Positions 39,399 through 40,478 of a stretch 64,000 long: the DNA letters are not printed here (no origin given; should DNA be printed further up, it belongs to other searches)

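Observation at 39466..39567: About 30-nt remnant of a GT2 gene start duplicated upstream of the carbamoyltransferase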

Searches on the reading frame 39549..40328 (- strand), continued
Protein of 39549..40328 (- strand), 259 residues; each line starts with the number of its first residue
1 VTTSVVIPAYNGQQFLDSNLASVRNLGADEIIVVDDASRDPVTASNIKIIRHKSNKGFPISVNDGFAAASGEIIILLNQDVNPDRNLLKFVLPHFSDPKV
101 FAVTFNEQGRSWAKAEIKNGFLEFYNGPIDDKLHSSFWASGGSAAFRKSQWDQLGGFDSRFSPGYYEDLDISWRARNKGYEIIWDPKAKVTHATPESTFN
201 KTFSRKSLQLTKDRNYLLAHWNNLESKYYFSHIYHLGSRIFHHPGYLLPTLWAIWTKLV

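Call 16: find_encoding_contigs(protein=P0012, flank=8000, max_places=3)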
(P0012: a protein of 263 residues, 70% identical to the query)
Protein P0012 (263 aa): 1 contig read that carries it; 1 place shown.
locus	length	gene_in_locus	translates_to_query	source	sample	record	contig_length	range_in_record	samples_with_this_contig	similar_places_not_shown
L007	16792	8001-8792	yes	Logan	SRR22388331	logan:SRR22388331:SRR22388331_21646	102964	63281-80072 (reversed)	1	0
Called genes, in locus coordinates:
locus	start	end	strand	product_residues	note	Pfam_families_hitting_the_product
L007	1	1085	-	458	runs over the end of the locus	PF13231:PMT_2 (weak)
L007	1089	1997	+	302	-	PF00535:Glycos_transf_2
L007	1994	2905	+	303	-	PF00535:Glycos_transf_2, PF13641:Glyco_tranf_2_3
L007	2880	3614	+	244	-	PF00535:Glycos_transf_2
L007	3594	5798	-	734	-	PF13231:PMT_2 (weak)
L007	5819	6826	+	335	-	PF13439:Glyco_transf_4 (faint), PF00534:Glycos_transf_1, PF13692:Glyco_trans_1_4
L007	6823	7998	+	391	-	-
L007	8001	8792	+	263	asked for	PF00535:Glycos_transf_2, PF13641:Glyco_tranf_2_3, PF13632:Glyco_trans_2_3 (weak)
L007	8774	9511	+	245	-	PF00535:Glycos_transf_2, PF13641:Glyco_tranf_2_3, PF13632:Glyco_trans_2_3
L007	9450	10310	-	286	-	PF00535:Glycos_transf_2, PF10111:Glyco_tranf_2_2 (faint), PF13641:Glyco_tranf_2_3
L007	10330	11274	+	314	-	PF00535:Glycos_transf_2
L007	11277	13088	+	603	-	PF13522:GATase_6, PF13537:GATase_7, PF00733:Asn_synthase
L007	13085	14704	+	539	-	PF13231:PMT_2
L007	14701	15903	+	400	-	-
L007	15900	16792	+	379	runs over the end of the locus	PF09594:GT87 (faint)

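Call 20: find_related_loci(query=window:39549-40328:-, collection=genome_contigs, flank=5000)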
Query window:39549-40328:- (259 aa) in genome_contigs; peptide patterns used: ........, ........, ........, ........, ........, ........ (x = any residue, [..] = any of these).
97 stretches matched a pattern, but none encodes a relative of the query by tblastn (E <= 1e-3).
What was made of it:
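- Tried and rejected: A single-protein scan of genome_contigs found nothing (call 20).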

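Call 22: find_related_loci(query=A1, collection=genome_contigs, flank=5000)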
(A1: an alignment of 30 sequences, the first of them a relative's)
Query A1 (259 aa) in genome_contigs; peptide patterns used: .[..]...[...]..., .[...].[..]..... (x = any residue, [..] = any of these).
42 stretches matched a pattern; 28 encode a relative of the query (tblastn E <= 1e-3); 28 distinct loci.
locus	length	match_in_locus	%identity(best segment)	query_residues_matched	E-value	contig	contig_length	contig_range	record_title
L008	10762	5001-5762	79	1-254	6e-139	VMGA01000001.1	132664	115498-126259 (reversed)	MAG: Microgenomates group bacterium Gr01-1014_16 G01um101416_scaffold_69, whole genome shotgun sequence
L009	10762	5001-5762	72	1-254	1e-131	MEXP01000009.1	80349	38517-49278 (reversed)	MAG: Candidatus Amesbacteria bacterium RIFCSPLOWO2_01_FULL_49_25 rifcsplowo2_01_scaffold_225, whole genome shotgun seque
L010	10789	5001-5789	58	1-258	3e-100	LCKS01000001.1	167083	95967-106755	MAG: Candidatus Amesbacteria bacterium GW2011_GWC2_45_19 UX05_C0001, whole genome shotgun sequence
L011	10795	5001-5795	58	1-259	3e-100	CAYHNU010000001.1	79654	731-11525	MAG TPA_asm: uncultured Gammaproteobacteria bacterium isolate ERP119705_co13_425 genome assembly, contig: NODE_349_lengt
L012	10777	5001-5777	57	1-254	2e-97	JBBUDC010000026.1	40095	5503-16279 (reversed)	MAG: Patescibacteria group bacterium isolate H43-bin206_1 H43_bin206_1_000000000026, whole genome shotgun sequence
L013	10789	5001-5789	56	1-258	5e-95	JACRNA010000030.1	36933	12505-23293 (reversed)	MAG: Candidatus Amesbacteria bacterium isolate NC_groundwater_1921_Pr3_S-0.2um_39_4 scaffold_447691, whole genome shotgu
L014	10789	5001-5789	56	1-258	2e-92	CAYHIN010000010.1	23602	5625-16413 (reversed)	MAG TPA_asm: uncultured Gammaproteobacteria bacterium isolate ERP119705_co13_445 genome assembly, contig: NODE_2663_leng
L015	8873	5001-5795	53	1-259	8e-92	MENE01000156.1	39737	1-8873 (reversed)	MAG: Bacteroidetes bacterium GWA2_31_9b gwa2_scaffold_5930, whole genome shotgun sequence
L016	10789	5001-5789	55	2-259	1e-90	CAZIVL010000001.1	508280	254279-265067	MAG TPA_asm: uncultured Gammaproteobacteria bacterium isolate SRP342105_co1_60 genome assembly, contig: NODE_6_length_50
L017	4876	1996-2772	54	1-254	4e-90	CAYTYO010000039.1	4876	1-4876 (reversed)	MAG TPA_asm: uncultured Gammaproteobacteria bacterium isolate SRP170004_co1_592 genome assembly, contig: NODE_28640_leng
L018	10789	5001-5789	53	1-258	3e-90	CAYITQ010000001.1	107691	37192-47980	MAG TPA_asm: uncultured Gammaproteobacteria bacterium isolate ERP119705_co3_801 genome assembly, contig: NODE_100_length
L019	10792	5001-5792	53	1-259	1e-89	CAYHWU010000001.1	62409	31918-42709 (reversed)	MAG TPA_asm: uncultured Gammaproteobacteria bacterium isolate ERP119705_co16_325 genome assembly, contig: NODE_246_lengt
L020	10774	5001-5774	53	1-254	2e-87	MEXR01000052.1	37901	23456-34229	MAG: Candidatus Amesbacteria bacterium RIFOXYB1_FULL_44_23 rifoxyb1_full_scaffold_708, whole genome shotgun sequence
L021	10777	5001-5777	52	1-254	4e-86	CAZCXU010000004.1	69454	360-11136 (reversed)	MAG TPA_asm: uncultured Gammaproteobacteria bacterium isolate SRP170004_co1_29 genome assembly, contig: NODE_437_length_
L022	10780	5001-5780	53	1-254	4e-86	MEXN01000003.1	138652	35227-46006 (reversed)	MAG: Candidatus Amesbacteria bacterium RIFCSPLOWO2_01_FULL_48_25 rifcsplowo2_01_scaffold_246, whole genome shotgun seque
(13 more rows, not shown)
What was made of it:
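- Tried and rejected: It was repeated with alignment A1, which worked (call 22).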

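Call 26: find_related_loci(query=window:39549-40328:-, collection=metagenome_contigs, flank=4000)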
Query window:39549-40328:- (259 aa) in metagenome_contigs; peptide patterns used: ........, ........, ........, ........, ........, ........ (x = any residue, [..] = any of these).
151 stretches matched a pattern; 5 encode a relative of the query (tblastn E <= 1e-3); 5 distinct loci.
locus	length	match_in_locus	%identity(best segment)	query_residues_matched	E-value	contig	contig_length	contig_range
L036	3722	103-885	75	1-254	3e-140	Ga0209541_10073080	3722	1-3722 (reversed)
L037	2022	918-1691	70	1-258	3e-135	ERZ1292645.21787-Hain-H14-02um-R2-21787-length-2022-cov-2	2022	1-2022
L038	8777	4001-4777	65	1-254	1e-109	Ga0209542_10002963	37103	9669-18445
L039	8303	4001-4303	34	1-85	1e-9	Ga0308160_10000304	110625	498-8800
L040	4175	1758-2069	30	1-93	2e-5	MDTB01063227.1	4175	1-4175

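Call 27: find_encoding_contigs(protein=P0002, flank=3000, max_places=2)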
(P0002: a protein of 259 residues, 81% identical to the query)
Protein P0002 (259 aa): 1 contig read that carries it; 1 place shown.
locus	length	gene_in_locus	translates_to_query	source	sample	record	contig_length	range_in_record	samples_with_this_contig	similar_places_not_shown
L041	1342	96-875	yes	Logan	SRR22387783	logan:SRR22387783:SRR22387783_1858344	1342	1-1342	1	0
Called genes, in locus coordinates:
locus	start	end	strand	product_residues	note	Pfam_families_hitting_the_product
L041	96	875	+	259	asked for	PF00535:Glycos_transf_2, PF13641:Glyco_tranf_2_3, PF13632:Glyco_trans_2_3 (weak)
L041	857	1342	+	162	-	?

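Call 28: find_encoding_contigs(protein=P0008, flank=6000, max_places=3)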
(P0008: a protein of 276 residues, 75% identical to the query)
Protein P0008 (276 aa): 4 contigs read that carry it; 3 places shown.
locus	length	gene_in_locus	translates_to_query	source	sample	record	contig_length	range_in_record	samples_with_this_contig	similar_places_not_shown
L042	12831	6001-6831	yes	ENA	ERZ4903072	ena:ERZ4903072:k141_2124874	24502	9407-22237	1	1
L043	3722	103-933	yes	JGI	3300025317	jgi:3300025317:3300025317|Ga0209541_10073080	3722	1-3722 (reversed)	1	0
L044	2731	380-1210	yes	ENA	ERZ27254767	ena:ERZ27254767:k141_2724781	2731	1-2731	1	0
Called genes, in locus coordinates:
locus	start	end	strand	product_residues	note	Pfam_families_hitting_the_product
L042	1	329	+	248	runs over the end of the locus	PF00535:Glycos_transf_2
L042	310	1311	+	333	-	PF13439:Glyco_transf_4 (faint), PF00534:Glycos_transf_1, PF13692:Glyco_trans_1_4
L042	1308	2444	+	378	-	-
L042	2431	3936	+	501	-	-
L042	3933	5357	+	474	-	PF13231:PMT_2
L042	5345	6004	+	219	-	PF01209:Ubie_methyltran (weak), PF13489:Methyltransf_23, PF13847:Methyltransf_31, PF08241:Methyltransf_11, PF08242:Methyltransf_12, PF13649:Methyltransf_25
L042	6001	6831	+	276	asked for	PF00535:Glycos_transf_2, PF13641:Glyco_tranf_2_3, PF13632:Glyco_trans_2_3 (weak)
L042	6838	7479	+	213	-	PF09335:VTT_dom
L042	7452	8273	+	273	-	PF00535:Glycos_transf_2, PF13641:Glyco_tranf_2_3, PF13632:Glyco_trans_2_3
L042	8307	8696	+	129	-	-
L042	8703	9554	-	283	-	PF00535:Glycos_transf_2, PF10111:Glyco_tranf_2_2, PF13641:Glyco_tranf_2_3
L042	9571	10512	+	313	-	PF00535:Glycos_transf_2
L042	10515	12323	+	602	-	PF13522:GATase_6, PF13537:GATase_7, PF00733:Asn_synthase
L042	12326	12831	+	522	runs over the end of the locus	PF13231:PMT_2 (weak)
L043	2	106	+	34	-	?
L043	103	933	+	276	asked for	PF00535:Glycos_transf_2, PF13641:Glyco_tranf_2_3, PF13632:Glyco_trans_2_3 (weak)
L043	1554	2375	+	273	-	PF00535:Glycos_transf_2, PF13641:Glyco_tranf_2_3, PF13632:Glyco_trans_2_3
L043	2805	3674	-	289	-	PF13641:Glyco_tranf_2_3, PF00535:Glycos_transf_2, PF10111:Glyco_tranf_2_2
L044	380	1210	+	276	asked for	PF00535:Glycos_transf_2, PF13641:Glyco_tranf_2_3, PF13632:Glyco_trans_2_3 (weak)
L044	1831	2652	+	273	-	PF00535:Glycos_transf_2, PF13641:Glyco_tranf_2_3, PF13632:Glyco_trans_2_3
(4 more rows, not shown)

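Call 39: find_encoding_contigs(protein=P0003, flank=2000, max_places=2)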
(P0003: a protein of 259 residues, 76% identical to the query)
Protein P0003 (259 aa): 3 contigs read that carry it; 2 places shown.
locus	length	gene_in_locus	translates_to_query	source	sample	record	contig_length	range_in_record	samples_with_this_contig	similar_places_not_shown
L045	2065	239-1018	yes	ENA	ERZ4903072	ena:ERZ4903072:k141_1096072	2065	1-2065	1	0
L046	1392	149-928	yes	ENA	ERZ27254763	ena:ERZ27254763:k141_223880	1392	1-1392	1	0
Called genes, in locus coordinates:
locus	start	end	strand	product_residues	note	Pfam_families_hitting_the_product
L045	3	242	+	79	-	?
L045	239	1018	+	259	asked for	PF00535:Glycos_transf_2, PF13641:Glyco_tranf_2_3, PF13632:Glyco_trans_2_3 (weak)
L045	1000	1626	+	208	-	PF00535:Glycos_transf_2, PF13641:Glyco_tranf_2_3, PF13632:Glyco_trans_2_3 (weak)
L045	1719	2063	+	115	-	?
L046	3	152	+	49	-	?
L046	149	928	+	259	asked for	PF00535:Glycos_transf_2, PF13641:Glyco_tranf_2_3, PF13632:Glyco_trans_2_3 (weak)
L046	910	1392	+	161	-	?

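Call 40: find_encoding_contigs(protein=P0005, flank=2000, max_places=2)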
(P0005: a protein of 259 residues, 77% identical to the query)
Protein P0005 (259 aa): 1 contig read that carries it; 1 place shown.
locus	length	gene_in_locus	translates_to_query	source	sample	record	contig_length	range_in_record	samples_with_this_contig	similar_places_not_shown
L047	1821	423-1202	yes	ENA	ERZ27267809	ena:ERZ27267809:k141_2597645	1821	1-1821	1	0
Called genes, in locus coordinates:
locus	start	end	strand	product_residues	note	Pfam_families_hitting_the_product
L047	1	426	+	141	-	?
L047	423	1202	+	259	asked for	PF00535:Glycos_transf_2, PF13641:Glyco_tranf_2_3, PF13632:Glyco_trans_2_3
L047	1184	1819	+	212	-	?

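Call 41: find_encoding_contigs(protein=P0007, flank=2000, max_places=2)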
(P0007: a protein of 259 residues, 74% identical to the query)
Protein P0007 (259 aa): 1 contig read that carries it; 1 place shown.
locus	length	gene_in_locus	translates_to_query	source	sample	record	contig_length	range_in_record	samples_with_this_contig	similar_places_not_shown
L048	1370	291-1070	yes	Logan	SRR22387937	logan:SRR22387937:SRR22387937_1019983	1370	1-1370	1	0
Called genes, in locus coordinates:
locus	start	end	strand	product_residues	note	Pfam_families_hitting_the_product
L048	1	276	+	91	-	?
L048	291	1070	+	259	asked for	PF00535:Glycos_transf_2, PF13641:Glyco_tranf_2_3, PF13632:Glyco_trans_2_3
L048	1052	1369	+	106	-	?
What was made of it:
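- The four closest relatives (GT2-A 74-81% identical: L041, L045/46, L047, L048) all have a GT2-B ORF starting with the same 19-nt overlap (calls 27, 39-41).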

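Call 48: search_protein_families(library=ncbifam, proteins=[window:39549-40328:-], max_evalue=0.00001)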
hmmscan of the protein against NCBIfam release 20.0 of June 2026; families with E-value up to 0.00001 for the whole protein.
window:39549-40328:- (259 aa): 6 families
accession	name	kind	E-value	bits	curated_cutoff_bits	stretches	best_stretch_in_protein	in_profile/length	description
TIGR03965.1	mycofact_glyco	equivalog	2.1e-27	96.1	280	2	3-104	76-188/467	mycofactocin biosynthesis glycosyltransferase MftF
TIGR03937.1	PgaC_IcaA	equivalog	1.5e-16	60.4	422.3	1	3-197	47-255/407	poly-beta-1,6-N-acetyl-D-glucosamine synthase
NF041875.1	EPS_EpsD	equivalog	1.1e-15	57.9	370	1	4-89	2-98/325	exopolysaccharide biosynthesis glycosyltransferase EpsD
TIGR04283.1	glyco_like_mftF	equivalog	5.7e-12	45.7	182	1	4-183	2-176/221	TIGR04283 family arsenosugar biosynthesis glycosyltransferase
NF038299.1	EPS_HpsN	equivalog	7e-10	38.4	425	0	139-228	165-258/317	hormogonium polysaccharide biosynthesis glycosyltransferase HpsN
NF007482.0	PRK10073.1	equivalog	9.2e-06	24.9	423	0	3-80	8-95/334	glycosyltransferase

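Call 52: search_protein_families(library=pfam, proteins=[L038:4832-5428:+, L004:8774-9280:+, L020:5848-7068:-, L020:7065-7787:-, L021:5870-7087:+, L022:5854-6612:+, L015:6465-8528:-, L002:8774-9400:+], max_evalue=0.001)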
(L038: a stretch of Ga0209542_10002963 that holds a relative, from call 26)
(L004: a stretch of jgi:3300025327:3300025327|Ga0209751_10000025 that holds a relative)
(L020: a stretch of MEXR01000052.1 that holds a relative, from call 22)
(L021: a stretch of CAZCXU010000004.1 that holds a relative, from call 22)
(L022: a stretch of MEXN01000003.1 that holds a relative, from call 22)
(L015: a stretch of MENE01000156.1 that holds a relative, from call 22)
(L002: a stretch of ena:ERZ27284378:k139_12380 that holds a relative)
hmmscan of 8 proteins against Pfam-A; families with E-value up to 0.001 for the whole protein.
L038:4832-5428:+ (198 aa): 2 families
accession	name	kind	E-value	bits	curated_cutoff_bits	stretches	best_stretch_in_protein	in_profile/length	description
PF13529.12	Peptidase_C39_2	-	4.4e-05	24.5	24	1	17-146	5-142/143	Peptidase_C39 like family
PF14399.12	BtrH_N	-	0.00022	21.9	29.7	1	75-145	63-133/134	Butirosin biosynthesis protein H, N-terminal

L004:8774-9280:+ (168 aa): 0 families

L020:5848-7068:- (406 aa): 1 family
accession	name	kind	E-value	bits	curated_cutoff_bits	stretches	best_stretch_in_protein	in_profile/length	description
PF13231.12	PMT_2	-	8.8e-06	26.5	26.1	1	69-213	5-149/160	Dolichyl-phosphate-mannose-protein mannosyltransferase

L020:7065-7787:- (240 aa): 1 family
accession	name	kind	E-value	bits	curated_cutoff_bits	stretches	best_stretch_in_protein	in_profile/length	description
PF00535.33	Glycos_transf_2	-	5.2e-17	62.7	23.3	1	16-108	1-91/168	Glycosyl transferase family 2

L021:5870-7087:+ (405 aa): 0 families

L022:5854-6612:+ (252 aa): 3 families
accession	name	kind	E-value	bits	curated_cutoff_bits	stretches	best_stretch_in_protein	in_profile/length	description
PF08241.18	Methyltransf_11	-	7.8e-11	42.9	21.2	1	49-132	1-89/95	Methyltransferase domain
PF13649.12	Methyltransf_25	-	3.3e-08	34.5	27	1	48-131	1-94/97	Methyltransferase domain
PF13489.12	Methyltransf_23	-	1e-06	29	27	1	40-190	18-160/164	Methyltransferase domain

L015:6465-8528:- (687 aa): 1 family
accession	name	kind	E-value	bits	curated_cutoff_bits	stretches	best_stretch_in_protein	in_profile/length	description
PF09586.16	YfhO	-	1.4e-09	37.4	28.5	1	591-668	755-833/835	Bacterial membrane protein YfhO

L002:8774-9400:+ (208 aa): 1 family
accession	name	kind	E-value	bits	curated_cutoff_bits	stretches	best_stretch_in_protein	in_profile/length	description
PF09335.16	VTT_dom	-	1.6e-16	61.3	33.9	1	60-172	4-121/123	VTT domain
